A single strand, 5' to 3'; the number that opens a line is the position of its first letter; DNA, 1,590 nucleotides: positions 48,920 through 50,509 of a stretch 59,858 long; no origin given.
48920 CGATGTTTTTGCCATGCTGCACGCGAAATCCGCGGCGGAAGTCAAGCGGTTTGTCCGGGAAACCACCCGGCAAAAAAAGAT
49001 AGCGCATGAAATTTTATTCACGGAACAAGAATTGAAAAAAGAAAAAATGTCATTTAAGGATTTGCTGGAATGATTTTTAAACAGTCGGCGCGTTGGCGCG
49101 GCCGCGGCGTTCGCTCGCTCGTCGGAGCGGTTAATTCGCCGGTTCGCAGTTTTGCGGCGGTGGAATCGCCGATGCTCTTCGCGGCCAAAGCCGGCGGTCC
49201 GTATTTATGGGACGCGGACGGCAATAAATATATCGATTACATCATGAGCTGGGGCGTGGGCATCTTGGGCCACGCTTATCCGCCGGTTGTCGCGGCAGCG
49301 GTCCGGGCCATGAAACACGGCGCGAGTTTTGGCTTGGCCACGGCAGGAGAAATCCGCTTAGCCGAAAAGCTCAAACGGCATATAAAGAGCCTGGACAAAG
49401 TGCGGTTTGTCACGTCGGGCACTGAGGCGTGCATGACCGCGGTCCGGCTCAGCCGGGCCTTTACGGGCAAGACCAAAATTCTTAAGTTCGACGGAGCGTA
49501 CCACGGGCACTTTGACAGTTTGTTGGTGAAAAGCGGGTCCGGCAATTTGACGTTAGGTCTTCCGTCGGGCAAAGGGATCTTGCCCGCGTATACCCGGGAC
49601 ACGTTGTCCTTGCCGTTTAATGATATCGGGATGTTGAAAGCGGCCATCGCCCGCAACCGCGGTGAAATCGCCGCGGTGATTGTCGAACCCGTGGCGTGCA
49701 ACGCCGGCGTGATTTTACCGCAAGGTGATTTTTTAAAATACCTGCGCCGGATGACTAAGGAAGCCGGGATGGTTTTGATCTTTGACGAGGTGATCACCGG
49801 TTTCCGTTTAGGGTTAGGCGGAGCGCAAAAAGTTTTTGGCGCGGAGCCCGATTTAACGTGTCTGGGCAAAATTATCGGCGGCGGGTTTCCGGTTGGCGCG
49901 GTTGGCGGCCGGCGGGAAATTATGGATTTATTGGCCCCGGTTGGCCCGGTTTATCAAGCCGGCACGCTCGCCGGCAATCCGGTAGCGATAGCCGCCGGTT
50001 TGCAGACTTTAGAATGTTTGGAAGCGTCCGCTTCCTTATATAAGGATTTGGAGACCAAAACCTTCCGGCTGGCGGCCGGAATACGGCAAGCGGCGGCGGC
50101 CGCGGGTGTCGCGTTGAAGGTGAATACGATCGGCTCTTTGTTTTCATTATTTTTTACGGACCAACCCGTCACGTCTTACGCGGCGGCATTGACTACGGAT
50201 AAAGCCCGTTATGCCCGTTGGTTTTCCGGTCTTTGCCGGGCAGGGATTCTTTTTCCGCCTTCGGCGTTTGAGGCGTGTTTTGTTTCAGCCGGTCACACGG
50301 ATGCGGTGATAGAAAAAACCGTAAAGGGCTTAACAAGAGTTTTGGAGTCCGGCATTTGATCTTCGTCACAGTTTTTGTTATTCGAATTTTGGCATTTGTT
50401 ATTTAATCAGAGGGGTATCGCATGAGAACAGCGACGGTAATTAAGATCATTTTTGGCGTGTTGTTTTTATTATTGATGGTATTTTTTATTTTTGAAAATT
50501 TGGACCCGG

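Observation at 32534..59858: Magnetosome superoperon with a complete Ahb heme pathway embedded between mamP and mamL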

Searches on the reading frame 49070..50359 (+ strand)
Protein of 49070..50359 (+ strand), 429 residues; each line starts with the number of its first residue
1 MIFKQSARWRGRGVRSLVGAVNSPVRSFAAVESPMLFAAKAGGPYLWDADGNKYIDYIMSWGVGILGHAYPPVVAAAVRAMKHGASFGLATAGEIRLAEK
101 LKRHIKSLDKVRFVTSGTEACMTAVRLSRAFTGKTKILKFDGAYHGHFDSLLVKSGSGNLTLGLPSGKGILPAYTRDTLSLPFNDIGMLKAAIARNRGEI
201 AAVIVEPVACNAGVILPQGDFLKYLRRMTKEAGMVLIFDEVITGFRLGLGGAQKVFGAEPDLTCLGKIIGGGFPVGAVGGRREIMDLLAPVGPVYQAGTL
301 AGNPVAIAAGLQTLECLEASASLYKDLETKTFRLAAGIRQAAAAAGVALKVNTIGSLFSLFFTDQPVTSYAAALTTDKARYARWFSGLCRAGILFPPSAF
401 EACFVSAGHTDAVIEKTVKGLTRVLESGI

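Call 4: search_protein_families(library=pfam, proteins=[window:49070-50359:+], max_evalue=0.01)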
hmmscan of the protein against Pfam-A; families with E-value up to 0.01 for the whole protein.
window:49070-50359:+ (429 aa): 1 family
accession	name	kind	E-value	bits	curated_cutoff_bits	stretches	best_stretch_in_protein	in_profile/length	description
PF00202.27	Aminotran_3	-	1.7e-66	225.1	30.5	1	33-368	6-357/403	Aminotransferase class-III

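Call 25: search_protein_families(library=ncbifam, proteins=[window:49070-50359:+], max_evalue=0.001)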
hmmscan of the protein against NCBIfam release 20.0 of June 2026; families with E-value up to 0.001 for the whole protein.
window:49070-50359:+ (429 aa): 70 families (the best 25 are shown)
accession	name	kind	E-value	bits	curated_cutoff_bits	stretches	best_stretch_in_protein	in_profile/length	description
NF000818.0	PRK00062.1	subfamily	3.8e-168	559.6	398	1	5-426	5-425/429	glutamate-1-semialdehyde 2,1-aminomutase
TIGR00713.1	hemL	equivalog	4.8e-158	526.2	527.3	1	15-426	11-421/423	glutamate-1-semialdehyde 2,1-aminomutase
NF009055.0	PRK12389.1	equivalog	6.2e-140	466.6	637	1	2-425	2-425/431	glutamate-1-semialdehyde 2,1-aminomutase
NF001864.0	PRK00615.1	equivalog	4.2e-97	325.5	706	1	14-417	15-418/433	glutamate-1-semialdehyde aminotransferase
NF041362.1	GntE_guanitoxin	equivalog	6.2e-94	314.9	525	1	9-417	11-425/426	guanitoxin biosynthesis PLP-dependent transaminase GntE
NF004856.0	PRK06209.1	equivalog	9.5e-63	212.2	486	1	39-425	45-413/450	glutamate-1-semialdehyde 2,1-aminomutase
NF005453.0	PRK07046.1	subfamily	1.3e-54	185.6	425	1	35-424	58-447/453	transaminase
TIGR00707.1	argD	subfamily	1e-48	166.1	410.05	1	36-366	11-333/381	acetylornithine/succinylornithine family transaminase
NF002874.0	PRK03244.1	equivalog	8.7e-48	163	457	1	33-344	24-325/399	acetylornithine transaminase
NF005993.0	PRK08117.1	subfamily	1.9e-45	155.2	574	2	196-341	204-346/433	aspartate aminotransferase family protein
NF004426.0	PRK05769.1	equivalog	3.1e-44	151.5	552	2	198-336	220-353/441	acetyl ornithine aminotransferase family protein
TIGR00700.1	GABAtrnsam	equivalog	2.2e-43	148.4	506.65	2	197-382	195-377/420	4-aminobutyrate--2-oxoglutarate transaminase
NF049976.1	AmadipTransam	equivalog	6e-43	147.3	650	1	43-374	23-364/416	2-aminoadipate transaminase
NF005272.0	PRK06777.1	equivalog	6.2e-41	140.3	725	1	36-382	24-378/421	4-aminobutyrate--2-oxoglutarate transaminase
NF005985.0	PRK08088.1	equivalog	1.7e-40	139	713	1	36-374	25-372/426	4-aminobutyrate--2-oxoglutarate transaminase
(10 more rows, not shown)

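Call 70: find_homologous_proteins(query=window:49070-50359:+, max_evalue=1e-100)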
Query window:49070-50359:+ (429 aa): 7858 proteins with E <= 1e-100 among 8000 candidates; the best 120 are listed.
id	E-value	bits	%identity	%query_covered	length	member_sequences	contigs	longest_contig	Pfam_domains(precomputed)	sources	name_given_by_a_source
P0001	4.9e-280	946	100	100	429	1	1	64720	PF00202.28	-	-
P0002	2.6e-197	674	69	100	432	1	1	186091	PF00202.28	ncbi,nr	ncbi:MAG: glutamate-1-semialdehyde 2,1-aminomutase [Candidatus Omnitrophica bacterium]|nr:glutamate-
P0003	3.4e-195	667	68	99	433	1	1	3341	PF00202.28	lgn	-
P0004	9.9e-191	652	68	99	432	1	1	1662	PF00202.28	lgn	-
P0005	2.2e-190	651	68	99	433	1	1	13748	PF00202.28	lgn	-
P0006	4.9e-182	624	65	100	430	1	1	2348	PF00202.28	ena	-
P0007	2.6e-181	621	65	99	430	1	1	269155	PF00202.28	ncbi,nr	ncbi:MAG: glutamate-1-semialdehyde 2,1-aminomutase [Candidatus Omnitrophica bacterium]|nr:glutamate-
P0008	2.0e-180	618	63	99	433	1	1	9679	PF00202.28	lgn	-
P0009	2.9e-179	614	63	98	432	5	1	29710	PF00202.28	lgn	-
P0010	6.7e-179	613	48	88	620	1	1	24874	PF00155.28,PF00202.28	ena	-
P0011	1.1e-178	613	65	99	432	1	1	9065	PF00202.28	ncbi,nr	ncbi:MAG: glutamate-1-semialdehyde 2,1-aminomutase [Candidatus Omnitrophica bacterium]|nr:glutamate-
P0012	1.4e-178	612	63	99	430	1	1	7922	PF00202.28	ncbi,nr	ncbi:MAG: glutamate-1-semialdehyde 2,1-aminomutase [Candidatus Omnitrophica bacterium]|nr:glutamate-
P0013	2.2e-176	605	67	90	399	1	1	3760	PF00202.28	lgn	-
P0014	3.9e-176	604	64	99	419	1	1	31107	PF00202.28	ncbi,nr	ncbi:MAG: glutamate-1-semialdehyde 2,1-aminomutase [Candidatus Omnitrophica bacterium]|nr:glutamate-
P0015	9.0e-176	603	65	99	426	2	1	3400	PF00202.28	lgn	-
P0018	5.9e-174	597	63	97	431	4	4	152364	PF00202.28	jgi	jgi:glutamate-1-semialdehyde 2,1-aminomutase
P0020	5.3e-168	577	64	95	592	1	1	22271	PF22451.3,PF00202.28,PF17805.8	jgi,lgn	jgi:glutamate-1-semialdehyde 2,1-aminomutase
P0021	6.1e-166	571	61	96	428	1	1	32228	PF00202.28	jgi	jgi:glutamate-1-semialdehyde 2,1-aminomutase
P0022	1.1e-165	570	58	99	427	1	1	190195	PF00202.28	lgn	-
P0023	2.6e-163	562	58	97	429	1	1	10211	PF00155.28,PF00202.28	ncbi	-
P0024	8.9e-161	554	59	96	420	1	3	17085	PF00202.28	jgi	-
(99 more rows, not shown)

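Call 71: find_encoding_contigs(protein=P0018, flank=10000, max_places=2)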
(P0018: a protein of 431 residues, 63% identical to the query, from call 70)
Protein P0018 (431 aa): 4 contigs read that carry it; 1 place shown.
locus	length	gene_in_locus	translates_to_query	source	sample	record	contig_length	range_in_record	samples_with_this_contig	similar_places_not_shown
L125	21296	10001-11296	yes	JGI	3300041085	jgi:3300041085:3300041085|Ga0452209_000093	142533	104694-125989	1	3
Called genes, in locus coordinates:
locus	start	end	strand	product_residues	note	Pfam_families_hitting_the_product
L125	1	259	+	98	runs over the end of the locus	-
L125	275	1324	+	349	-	PF00595:PDZ (faint), PF12812:PDZ_1 (weak), PF13180:PDZ_2 (faint), PF17820:PDZ_6 (faint), PF18509:MCR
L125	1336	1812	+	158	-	PF13241:NAD_binding_7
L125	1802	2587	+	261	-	PF01578:Cytochrom_C_asm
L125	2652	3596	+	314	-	PF05201:GlutR_N, PF01488:Shikimate_DH, PF13241:NAD_binding_7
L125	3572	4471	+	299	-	PF01379:Porphobil_deam, PF03900:Porphobil_deamC (weak)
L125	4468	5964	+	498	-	PF00590:TP_methylase, PF02602:HEM4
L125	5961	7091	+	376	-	PF13353:Fer4_12 (weak), PF04055:Radical_SAM, PF13186:SPASM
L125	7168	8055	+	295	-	PF00490:ALAD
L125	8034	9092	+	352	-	PF04055:Radical_SAM, PF13186:SPASM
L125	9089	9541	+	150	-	PF13404:HTH_AsnC-type (weak), PF22451:NirdL-like_HTH, PF17805:AsnC_trans_reg2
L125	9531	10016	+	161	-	PF22451:NirdL-like_HTH, PF17805:AsnC_trans_reg2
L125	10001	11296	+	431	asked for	PF00202:Aminotran_3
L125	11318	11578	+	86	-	PF06305:LapA_dom (weak)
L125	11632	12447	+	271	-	PF01545:Cation_efflux, PF16916:ZT_dimer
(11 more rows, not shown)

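Call 72: find_encoding_contigs(protein=P0022, flank=10000, max_places=1)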
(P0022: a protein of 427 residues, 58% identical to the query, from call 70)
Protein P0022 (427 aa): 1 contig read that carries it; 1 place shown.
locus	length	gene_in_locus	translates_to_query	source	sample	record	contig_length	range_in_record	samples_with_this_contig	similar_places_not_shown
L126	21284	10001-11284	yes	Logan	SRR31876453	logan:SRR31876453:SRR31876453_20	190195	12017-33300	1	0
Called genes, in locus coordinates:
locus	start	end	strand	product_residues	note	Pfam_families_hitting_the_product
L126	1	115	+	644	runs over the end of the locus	PF01926:MMR_HSR1, PF02421:FeoB_N, PF17910:FeoB_Cyto (weak), PF07670:Gate, PF07664:FeoB_C (weak), PF07670:Gate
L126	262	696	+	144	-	PF01475:FUR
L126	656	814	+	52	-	-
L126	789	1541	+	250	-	PF02742:Fe_dep_repr_C, PF04023:FeoA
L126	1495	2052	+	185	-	PF13241:NAD_binding_7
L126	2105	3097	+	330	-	PF05201:GlutR_N, PF01488:Shikimate_DH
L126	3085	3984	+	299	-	PF01379:Porphobil_deam, PF03900:Porphobil_deamC (faint)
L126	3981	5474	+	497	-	PF00590:TP_methylase, PF02602:HEM4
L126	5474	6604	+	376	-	PF13353:Fer4_12 (weak), PF04055:Radical_SAM, PF13186:SPASM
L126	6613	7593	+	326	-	PF00490:ALAD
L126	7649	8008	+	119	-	PF05635:23S_rRNA_IVP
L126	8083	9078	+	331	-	PF04055:Radical_SAM, PF13186:SPASM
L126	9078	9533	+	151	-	PF22451:NirdL-like_HTH, PF17805:AsnC_trans_reg2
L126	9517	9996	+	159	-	PF22451:NirdL-like_HTH (weak), PF17805:AsnC_trans_reg2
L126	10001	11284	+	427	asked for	PF00202:Aminotran_3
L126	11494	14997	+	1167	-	PF02743:dCache_1 (weak), PF00672:HAMP, PF00989:PAS (faint), PF13426:PAS_9 (weak), PF08448:PAS_4 (weak), PF13426:PAS_9, PF00512:HisKA, PF02518:HATPase_c, +1 more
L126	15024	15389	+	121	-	PF00072:Response_reg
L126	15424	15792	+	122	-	PF00072:Response_reg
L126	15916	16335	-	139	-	-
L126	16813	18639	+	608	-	PF13431:TPR_17 (weak), PF00515:TPR_1 (weak), PF00515:TPR_1, PF07719:TPR_2 (weak), PF13424:TPR_12 (weak), PF13414:TPR_11, PF13432:TPR_16 (weak), PF00515:TPR_1, +5 more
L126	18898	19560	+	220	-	PF03009:GDPD, PF13653:GDPD_2 (weak)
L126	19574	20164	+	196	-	PF13428:TPR_14 (faint), PF14559:TPR_19 (faint), PF13181:TPR_8 (weak), PF13424:TPR_12 (weak), PF13414:TPR_11 (weak), PF21033:RMD1-3 (weak), PF00515:TPR_1 (weak), PF13181:TPR_8 (weak), +9 more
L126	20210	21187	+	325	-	PF01207:Dus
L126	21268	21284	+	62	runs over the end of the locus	-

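Call 73: find_encoding_contigs(protein=P0021, flank=10000, max_places=1)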
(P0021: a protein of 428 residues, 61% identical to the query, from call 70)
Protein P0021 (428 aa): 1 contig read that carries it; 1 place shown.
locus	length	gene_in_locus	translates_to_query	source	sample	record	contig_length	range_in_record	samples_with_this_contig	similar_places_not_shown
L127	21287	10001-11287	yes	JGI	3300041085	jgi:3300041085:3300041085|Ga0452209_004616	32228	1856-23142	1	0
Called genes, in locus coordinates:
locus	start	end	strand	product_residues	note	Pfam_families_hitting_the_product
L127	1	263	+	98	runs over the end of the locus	-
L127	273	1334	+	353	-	PF12812:PDZ_1 (faint), PF13180:PDZ_2 (faint), PF18509:MCR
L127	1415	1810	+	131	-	PF13241:NAD_binding_7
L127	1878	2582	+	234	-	PF01578:Cytochrom_C_asm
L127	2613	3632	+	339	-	PF05201:GlutR_N, PF02826:2-Hacid_dh_C (faint), PF02254:TrkA_N (faint), PF01488:Shikimate_DH, PF03435:Sacchrp_dh_NADP (weak), PF03446:NAD_binding_2 (faint), PF03807:F420_oxidored (weak)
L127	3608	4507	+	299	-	PF01379:Porphobil_deam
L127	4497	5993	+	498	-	PF00590:TP_methylase, PF02602:HEM4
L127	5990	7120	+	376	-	PF13353:Fer4_12 (weak), PF04055:Radical_SAM, PF13186:SPASM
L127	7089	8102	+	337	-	PF00490:ALAD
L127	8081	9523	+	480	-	PF04055:Radical_SAM, PF13186:SPASM, PF13404:HTH_AsnC-type (weak), PF22451:NirdL-like_HTH, PF17805:AsnC_trans_reg2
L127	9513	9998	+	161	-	PF22451:NirdL-like_HTH, PF17805:AsnC_trans_reg2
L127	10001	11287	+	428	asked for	PF00202:Aminotran_3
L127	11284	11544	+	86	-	PF06305:LapA_dom (weak)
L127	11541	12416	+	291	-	PF01545:Cation_efflux, PF16916:ZT_dimer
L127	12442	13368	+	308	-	PF01545:Cation_efflux, PF16916:ZT_dimer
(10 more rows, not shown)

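Call 74: find_encoding_contigs(protein=L126:262-693:+, flank=10000, max_places=1)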
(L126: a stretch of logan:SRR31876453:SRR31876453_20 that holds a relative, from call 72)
Protein L126:262-693:+ (144 aa): 1 contig read that carries it; 1 place shown.
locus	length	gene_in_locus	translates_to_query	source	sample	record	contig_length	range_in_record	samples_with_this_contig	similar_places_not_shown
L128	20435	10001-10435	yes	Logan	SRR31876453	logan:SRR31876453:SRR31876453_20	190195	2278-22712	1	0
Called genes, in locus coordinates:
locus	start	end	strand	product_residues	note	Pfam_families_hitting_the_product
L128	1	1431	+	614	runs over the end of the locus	PF00989:PAS, PF08448:PAS_4 (weak), PF13426:PAS_9 (weak), PF08447:PAS_3, PF00512:HisKA, PF02518:HATPase_c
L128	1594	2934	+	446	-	PF00512:HisKA, PF02518:HATPase_c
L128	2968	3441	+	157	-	PF00072:Response_reg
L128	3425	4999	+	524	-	PF00072:Response_reg, PF00512:HisKA, PF02518:HATPase_c, PF00072:Response_reg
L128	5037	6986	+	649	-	PF00072:Response_reg, PF00989:PAS (faint), PF13188:PAS_8 (weak), PF13426:PAS_9, PF08447:PAS_3, PF00512:HisKA (faint), PF02518:HATPase_c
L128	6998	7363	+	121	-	PF00072:Response_reg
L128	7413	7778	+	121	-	PF00072:Response_reg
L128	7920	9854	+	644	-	PF01926:MMR_HSR1, PF02421:FeoB_N, PF17910:FeoB_Cyto (weak), PF07670:Gate, PF07664:FeoB_C (weak), PF07670:Gate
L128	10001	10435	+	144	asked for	PF01475:FUR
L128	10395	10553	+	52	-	-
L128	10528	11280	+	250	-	PF02742:Fe_dep_repr_C, PF04023:FeoA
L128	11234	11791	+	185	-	PF13241:NAD_binding_7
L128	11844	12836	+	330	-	PF05201:GlutR_N, PF01488:Shikimate_DH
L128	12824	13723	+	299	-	PF01379:Porphobil_deam, PF03900:Porphobil_deamC (faint)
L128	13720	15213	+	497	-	PF00590:TP_methylase, PF02602:HEM4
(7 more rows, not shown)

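Call 75: find_encoding_contigs(protein=P0024, flank=10000, max_places=1)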
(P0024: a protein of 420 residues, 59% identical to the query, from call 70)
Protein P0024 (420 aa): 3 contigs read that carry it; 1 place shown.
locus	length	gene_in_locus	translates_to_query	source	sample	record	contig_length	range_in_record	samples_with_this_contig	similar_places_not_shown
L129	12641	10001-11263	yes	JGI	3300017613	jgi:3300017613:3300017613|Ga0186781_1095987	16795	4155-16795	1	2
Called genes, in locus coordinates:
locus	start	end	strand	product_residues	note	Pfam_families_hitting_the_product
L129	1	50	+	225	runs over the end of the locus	PF13424:TPR_12 (faint), PF14559:TPR_19 (faint), PF23914:TPR_CcmH_CycH (faint), PF00515:TPR_1 (faint), PF07719:TPR_2 (faint), PF13181:TPR_8 (faint), PF13428:TPR_14 (faint), PF13431:TPR_17 (faint), +5 more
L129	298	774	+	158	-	-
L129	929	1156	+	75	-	PF04023:FeoA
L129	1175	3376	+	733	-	PF01926:MMR_HSR1, PF02421:FeoB_N, PF09439:SRPRB (faint), PF17910:FeoB_Cyto, PF07670:Gate, PF07664:FeoB_C, PF07670:Gate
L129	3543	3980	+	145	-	PF01475:FUR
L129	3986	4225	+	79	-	-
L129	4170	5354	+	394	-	PF02424:ApbE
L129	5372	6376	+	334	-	PF05201:GlutR_N, PF01488:Shikimate_DH, PF02826:2-Hacid_dh_C (weak), PF01408:GFO_IDH_MocA (weak), PF03435:Sacchrp_dh_NADP (faint)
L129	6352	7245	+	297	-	PF01379:Porphobil_deam, PF03900:Porphobil_deamC (weak)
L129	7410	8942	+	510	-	PF00590:TP_methylase, PF02602:HEM4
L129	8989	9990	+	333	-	PF00490:ALAD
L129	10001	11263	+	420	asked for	PF00202:Aminotran_3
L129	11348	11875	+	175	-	PF13241:NAD_binding_7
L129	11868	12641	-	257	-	?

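Call 76: find_encoding_contigs(protein=P0023, flank=10000, max_places=1)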
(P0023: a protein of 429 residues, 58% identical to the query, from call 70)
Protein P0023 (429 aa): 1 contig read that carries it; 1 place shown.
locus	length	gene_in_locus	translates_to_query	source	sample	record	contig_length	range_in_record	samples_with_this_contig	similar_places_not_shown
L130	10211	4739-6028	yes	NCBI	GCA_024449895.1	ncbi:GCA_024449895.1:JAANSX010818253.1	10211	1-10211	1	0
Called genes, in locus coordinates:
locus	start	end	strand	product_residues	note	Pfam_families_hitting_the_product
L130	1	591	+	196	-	?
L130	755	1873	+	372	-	PF13353:Fer4_12 (weak), PF04055:Radical_SAM, PF13186:SPASM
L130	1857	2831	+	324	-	PF00490:ALAD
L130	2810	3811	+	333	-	PF04055:Radical_SAM, PF13186:SPASM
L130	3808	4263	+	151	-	PF22451:NirdL-like_HTH, PF17805:AsnC_trans_reg2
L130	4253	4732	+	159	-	PF22451:NirdL-like_HTH, PF17805:AsnC_trans_reg2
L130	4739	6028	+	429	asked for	PF00202:Aminotran_3, PF00155:Aminotran_1_2 (weak)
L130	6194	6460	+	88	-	PF06305:LapA_dom (weak)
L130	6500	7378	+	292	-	PF01545:Cation_efflux, PF16916:ZT_dimer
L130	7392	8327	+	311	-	PF01545:Cation_efflux, PF16916:ZT_dimer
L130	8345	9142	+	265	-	PF12895:ANAPC3, PF25063:ARM_TT21_C (weak), PF13424:TPR_12 (weak), PF14559:TPR_19 (weak), PF21033:RMD1-3 (weak), PF12895:ANAPC3 (weak), PF13424:TPR_12, PF13414:TPR_11 (weak), +14 more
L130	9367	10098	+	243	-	PF04011:LemA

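Call 78: find_encoding_contigs(protein=P0009, flank=10000, max_places=1)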
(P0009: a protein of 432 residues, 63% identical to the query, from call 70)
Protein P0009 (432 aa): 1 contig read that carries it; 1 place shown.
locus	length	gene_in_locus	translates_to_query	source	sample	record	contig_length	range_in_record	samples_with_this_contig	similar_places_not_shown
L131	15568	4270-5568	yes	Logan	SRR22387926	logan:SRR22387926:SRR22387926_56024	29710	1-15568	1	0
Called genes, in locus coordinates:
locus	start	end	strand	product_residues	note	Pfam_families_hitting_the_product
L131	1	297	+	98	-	?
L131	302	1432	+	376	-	PF13353:Fer4_12 (weak), PF04055:Radical_SAM, PF13186:SPASM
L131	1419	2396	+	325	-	PF00490:ALAD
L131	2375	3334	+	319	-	PF04055:Radical_SAM, PF13186:SPASM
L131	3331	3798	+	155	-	PF22451:NirdL-like_HTH, PF17805:AsnC_trans_reg2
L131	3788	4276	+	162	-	PF22451:NirdL-like_HTH (weak), PF17805:AsnC_trans_reg2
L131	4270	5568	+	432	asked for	PF00202:Aminotran_3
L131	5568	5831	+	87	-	PF06305:LapA_dom (faint)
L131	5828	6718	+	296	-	PF01545:Cation_efflux, PF16916:ZT_dimer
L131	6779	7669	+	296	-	PF01545:Cation_efflux, PF16916:ZT_dimer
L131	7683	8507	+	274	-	PF12895:ANAPC3, PF00515:TPR_1 (weak), PF13181:TPR_8 (weak), PF13432:TPR_16 (weak), PF25068:ARM_TT21_4th (weak), PF14559:TPR_19 (weak), PF13424:TPR_12, PF00515:TPR_1, +21 more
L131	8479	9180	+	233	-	PF04011:LemA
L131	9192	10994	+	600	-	PF13180:PDZ_2 (weak), PF02040:ArsB, PF03600:CitMHS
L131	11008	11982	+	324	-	PF01925:TauE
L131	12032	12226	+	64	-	PF13396:PLDc_N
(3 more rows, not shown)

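Call 79: find_encoding_contigs(protein=P0020, flank=10000, max_places=1)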
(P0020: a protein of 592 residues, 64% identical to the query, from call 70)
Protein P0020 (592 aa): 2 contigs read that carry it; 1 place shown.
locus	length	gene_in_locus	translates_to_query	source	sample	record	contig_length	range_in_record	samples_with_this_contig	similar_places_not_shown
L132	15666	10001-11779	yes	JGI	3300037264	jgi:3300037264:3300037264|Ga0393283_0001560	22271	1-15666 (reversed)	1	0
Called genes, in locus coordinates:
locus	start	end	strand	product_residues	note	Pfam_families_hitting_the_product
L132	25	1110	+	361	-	PF12812:PDZ_1 (faint), PF13180:PDZ_2 (faint), PF18509:MCR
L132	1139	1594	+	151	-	PF13241:NAD_binding_7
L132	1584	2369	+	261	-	PF01578:Cytochrom_C_asm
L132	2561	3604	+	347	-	PF05201:GlutR_N, PF01488:Shikimate_DH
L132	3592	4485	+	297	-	PF01379:Porphobil_deam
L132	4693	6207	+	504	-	PF00590:TP_methylase, PF02602:HEM4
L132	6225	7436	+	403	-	PF04055:Radical_SAM, PF13353:Fer4_12, PF13186:SPASM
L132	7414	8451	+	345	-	PF00490:ALAD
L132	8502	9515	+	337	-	PF04055:Radical_SAM, PF13186:SPASM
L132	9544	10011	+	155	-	PF22451:NirdL-like_HTH, PF17805:AsnC_trans_reg2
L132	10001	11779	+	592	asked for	PF22451:NirdL-like_HTH, PF17805:AsnC_trans_reg2, PF00202:Aminotran_3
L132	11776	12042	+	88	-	-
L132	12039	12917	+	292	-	PF01545:Cation_efflux, PF16916:ZT_dimer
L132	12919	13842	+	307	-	PF01545:Cation_efflux, PF16916:ZT_dimer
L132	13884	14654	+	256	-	-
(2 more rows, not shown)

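Call 80: find_encoding_contigs(protein=P0005, flank=10000, max_places=1)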
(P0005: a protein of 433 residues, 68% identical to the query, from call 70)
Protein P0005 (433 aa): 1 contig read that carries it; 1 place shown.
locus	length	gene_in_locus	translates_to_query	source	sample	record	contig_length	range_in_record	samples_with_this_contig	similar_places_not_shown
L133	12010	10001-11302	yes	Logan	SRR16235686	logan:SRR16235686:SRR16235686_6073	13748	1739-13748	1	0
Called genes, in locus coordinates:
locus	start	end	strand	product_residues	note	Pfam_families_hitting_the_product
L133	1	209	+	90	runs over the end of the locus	-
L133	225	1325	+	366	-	PF12812:PDZ_1 (weak), PF13180:PDZ_2 (faint), PF17820:PDZ_6 (faint), PF18509:MCR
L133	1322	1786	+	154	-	PF13241:NAD_binding_7, PF14824:Sirohm_synth_M (faint)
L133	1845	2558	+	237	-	PF01578:Cytochrom_C_asm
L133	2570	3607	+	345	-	PF05201:GlutR_N, PF01488:Shikimate_DH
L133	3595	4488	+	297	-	PF01379:Porphobil_deam, PF03900:Porphobil_deamC (weak)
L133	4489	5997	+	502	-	PF00590:TP_methylase, PF02602:HEM4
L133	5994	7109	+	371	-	PF04055:Radical_SAM, PF13186:SPASM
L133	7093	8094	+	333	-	PF00490:ALAD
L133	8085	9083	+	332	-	PF04055:Radical_SAM, PF13186:SPASM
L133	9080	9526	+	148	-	PF22451:NirdL-like_HTH, PF17805:AsnC_trans_reg2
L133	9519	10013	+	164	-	PF22451:NirdL-like_HTH (weak), PF17805:AsnC_trans_reg2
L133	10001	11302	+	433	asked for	PF00202:Aminotran_3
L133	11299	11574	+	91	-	-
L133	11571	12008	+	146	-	?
